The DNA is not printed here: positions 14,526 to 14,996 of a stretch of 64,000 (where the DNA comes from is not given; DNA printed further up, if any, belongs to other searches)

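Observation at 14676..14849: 57-aa double-glycine-leader peptide with hydrophobic core, translationally overlapping radC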

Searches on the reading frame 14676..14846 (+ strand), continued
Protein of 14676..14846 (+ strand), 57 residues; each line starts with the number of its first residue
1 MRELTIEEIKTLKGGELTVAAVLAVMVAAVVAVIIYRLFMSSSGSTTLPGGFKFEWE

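Call 58: predict_structure(alignment_id=A1)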
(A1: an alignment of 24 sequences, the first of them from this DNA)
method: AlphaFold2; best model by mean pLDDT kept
length: 57 residues; sequences in the alignment: 24
mean_pLDDT: 73.8   pTM: 0.40
mean pLDDT of the five models: 73.8, 72.1, 71.1, 70.9, 67.6
residues with pLDDT >= 90: 10; 70-90: 20; 50-70: 27; < 50: 0
segments of 3 or more residues with pLDDT < 50: none
pLDDT, mean of each block of 10 residues (from residue 1): 69 68 92 84 62 65
secondary structure, 60 per line:
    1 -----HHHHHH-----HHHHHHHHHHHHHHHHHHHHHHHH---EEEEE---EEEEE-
elements in order: H6-11 H17-40 E44-48 E52-56

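Call 63: search_protein_families(library=padloc, proteins=[window:14676-14846:+], max_evalue=0.1)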
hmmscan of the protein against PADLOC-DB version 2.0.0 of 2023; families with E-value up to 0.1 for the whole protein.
seq(57 aa): 1 family
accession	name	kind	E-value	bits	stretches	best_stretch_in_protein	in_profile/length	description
PDLC00666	Effector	-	0.033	12.1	1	18-38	21-41/174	1TM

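Call 64: search_protein_families(library=phrogs, proteins=[window:14676-14846:+], max_evalue=0.1)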
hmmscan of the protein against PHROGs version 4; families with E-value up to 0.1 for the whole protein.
seq(57 aa): 1 family
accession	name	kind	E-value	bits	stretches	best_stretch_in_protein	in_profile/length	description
phrog_738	-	unknown function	0.026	15.8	1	21-55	7-43/52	-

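Call 65: search_solved_structures(query=A2, max_evalue=10)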
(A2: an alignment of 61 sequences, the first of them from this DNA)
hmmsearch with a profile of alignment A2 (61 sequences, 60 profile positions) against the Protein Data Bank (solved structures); distinct sequences matched with E-value up to 10: 5.
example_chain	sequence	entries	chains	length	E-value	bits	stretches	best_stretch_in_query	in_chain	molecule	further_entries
5nao_A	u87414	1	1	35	0.0057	19.7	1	20-42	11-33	Toll-like receptor 4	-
5nam_A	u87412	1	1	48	0.02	17.9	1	20-42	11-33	Toll-like receptor 4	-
7yml_B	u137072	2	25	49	0.61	13.2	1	5-40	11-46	Light-harvesting protein B-870 beta chain | LH1 beta chain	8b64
6m5y_A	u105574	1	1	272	1.1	12.3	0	48-59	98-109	Galectin-1,Galectin-1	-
7spq_A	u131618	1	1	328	1.8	11.6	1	39-57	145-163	Serine/threonine kinase ToxD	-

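Call 74: list_cluster_members(proteins=[P0001, P0014, P0017, P0021, P0023, P0035])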
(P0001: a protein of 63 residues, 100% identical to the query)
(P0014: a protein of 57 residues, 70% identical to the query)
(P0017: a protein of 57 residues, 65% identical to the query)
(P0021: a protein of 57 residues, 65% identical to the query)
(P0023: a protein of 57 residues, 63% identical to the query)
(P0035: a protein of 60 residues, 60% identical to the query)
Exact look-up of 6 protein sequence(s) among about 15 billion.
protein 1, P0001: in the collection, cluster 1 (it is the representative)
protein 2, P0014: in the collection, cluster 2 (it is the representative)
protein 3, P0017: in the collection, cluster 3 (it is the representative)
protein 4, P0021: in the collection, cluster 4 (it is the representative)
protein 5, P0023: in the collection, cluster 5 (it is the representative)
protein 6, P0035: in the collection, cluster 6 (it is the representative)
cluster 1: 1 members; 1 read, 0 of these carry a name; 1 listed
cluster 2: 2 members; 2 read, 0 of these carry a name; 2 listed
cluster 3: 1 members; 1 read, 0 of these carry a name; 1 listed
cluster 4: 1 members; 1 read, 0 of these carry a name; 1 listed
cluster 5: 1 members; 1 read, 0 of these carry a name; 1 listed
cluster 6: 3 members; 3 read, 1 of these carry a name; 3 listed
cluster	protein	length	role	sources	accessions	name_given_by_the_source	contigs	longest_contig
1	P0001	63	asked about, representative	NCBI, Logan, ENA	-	-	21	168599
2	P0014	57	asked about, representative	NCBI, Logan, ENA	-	-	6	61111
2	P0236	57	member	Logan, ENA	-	-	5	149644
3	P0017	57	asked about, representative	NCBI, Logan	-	-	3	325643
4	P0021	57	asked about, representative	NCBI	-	-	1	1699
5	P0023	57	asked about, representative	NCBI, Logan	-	-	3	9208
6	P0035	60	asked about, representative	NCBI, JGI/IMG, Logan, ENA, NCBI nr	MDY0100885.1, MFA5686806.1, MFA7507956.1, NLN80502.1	MAG: hypothetical protein WCZ47_00705 [Bacilli bacterium] | hypothetical protein | hypothetical protein [Bacilli bacterium]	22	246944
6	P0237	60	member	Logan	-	-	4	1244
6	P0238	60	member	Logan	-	-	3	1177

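Call 75: fold_search(model_id=the predicted structure, library=pdb)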
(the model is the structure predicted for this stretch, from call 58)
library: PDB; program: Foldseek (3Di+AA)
matches with E <= 10: 7; with E <= 0.001: 0
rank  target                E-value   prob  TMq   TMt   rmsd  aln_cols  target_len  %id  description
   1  4ay9_D                5.0e+00  0.12  0.22  0.15   2.2        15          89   47  Structure of follicle-stimulating hormone in complex with the entire ectodomain of its receptor (released 2012-08-08)
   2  8b6l_J                5.7e+00  0.12  0.33  0.17   8.5        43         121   28  Subtomogram average of the human Sec61-TRAP-OSTA-translocon (released 2022-12-07)
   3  8ftj_A                7.0e+00  0.03  0.23  0.06  12.4        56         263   16  Crystal structure of human NEIL1 (P2G (242K) C(delta)100) glycosylase bound to DNA duplex containing urea (released 2023-04-26)
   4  9ore_A                8.0e+00  0.04  0.28  0.06  12.5        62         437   22  CryoEM structure of 4F11 Fab bound to stabilized MPV-2c HMPV preF (released 2025-07-30)
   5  4ay9_A                9.2e+00  0.08  0.22  0.15   2.2        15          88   47  Structure of follicle-stimulating hormone in complex with the entire ectodomain of its receptor (released 2012-08-08)
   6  9leg_A                9.2e+00  0.05  0.37  0.09  11.0        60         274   17  AMO complex (released 2026-02-04)
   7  3p0l_C                9.9e+00  0.04  0.27  0.10   9.6        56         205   16  Human steroidogenic acute regulatory protein (released 2010-11-24)
